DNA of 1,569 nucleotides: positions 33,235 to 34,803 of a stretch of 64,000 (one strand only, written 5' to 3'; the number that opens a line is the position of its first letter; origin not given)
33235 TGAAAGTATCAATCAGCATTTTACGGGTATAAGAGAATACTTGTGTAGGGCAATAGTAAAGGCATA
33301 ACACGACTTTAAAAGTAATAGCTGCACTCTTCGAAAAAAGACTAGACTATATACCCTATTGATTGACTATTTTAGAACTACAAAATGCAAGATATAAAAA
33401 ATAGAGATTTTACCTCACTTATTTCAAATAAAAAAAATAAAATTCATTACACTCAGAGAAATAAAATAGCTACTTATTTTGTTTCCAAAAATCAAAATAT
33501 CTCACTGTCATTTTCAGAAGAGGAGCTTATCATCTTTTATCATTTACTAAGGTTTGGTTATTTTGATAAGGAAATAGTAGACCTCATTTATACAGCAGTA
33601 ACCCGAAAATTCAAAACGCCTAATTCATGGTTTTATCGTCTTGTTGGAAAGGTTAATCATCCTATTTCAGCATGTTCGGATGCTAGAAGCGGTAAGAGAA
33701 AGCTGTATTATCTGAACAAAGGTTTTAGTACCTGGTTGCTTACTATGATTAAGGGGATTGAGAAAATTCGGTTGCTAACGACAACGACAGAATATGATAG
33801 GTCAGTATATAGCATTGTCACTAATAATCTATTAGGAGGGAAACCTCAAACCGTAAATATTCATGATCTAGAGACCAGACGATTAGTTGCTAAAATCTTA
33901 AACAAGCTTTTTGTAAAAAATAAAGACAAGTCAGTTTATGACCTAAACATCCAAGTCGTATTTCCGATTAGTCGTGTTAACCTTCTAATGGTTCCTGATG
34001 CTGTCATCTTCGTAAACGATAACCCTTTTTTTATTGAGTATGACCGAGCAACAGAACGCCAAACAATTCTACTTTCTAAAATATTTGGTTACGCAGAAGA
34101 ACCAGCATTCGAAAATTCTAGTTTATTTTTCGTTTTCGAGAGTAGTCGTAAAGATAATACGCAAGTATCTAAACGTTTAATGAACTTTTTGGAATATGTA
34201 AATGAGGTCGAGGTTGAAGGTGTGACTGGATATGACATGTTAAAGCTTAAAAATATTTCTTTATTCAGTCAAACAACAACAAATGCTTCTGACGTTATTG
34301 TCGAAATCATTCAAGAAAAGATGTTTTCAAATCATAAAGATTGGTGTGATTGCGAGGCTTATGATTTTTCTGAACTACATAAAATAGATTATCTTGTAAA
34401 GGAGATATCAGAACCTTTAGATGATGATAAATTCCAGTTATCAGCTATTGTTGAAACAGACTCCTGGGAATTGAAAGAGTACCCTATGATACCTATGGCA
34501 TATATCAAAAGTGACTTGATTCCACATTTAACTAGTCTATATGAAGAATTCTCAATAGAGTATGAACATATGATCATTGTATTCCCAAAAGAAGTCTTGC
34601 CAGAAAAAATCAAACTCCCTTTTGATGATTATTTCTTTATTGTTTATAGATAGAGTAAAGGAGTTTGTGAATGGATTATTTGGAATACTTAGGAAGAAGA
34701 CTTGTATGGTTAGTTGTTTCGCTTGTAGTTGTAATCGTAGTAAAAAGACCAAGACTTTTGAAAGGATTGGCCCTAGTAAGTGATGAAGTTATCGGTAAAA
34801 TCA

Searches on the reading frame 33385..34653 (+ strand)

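Call 47: search_protein_families(library=pfam, proteins=[window:33385-34653:+], max_evalue=0.01)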
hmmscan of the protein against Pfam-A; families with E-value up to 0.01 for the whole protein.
window:33385-34653:+ (422 aa): 1 family
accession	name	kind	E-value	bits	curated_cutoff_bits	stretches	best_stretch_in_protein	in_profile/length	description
PF13814.12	Replic_Relax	-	1.5e-05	25.7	25.3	1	201-238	137-174/191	Replication-relaxation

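Call 60: search_protein_families(library=phrogs, proteins=[window:33385-34653:+], max_evalue=0.001)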
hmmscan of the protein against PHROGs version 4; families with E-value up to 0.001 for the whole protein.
window:33385-34653:+ (422 aa): 0 families

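Call 84: search_protein_families(library=ncbifam, proteins=[window:33385-34653:+], max_evalue=0.01)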
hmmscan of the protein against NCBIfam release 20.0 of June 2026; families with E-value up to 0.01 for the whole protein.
window:33385-34653:+ (422 aa): 0 families
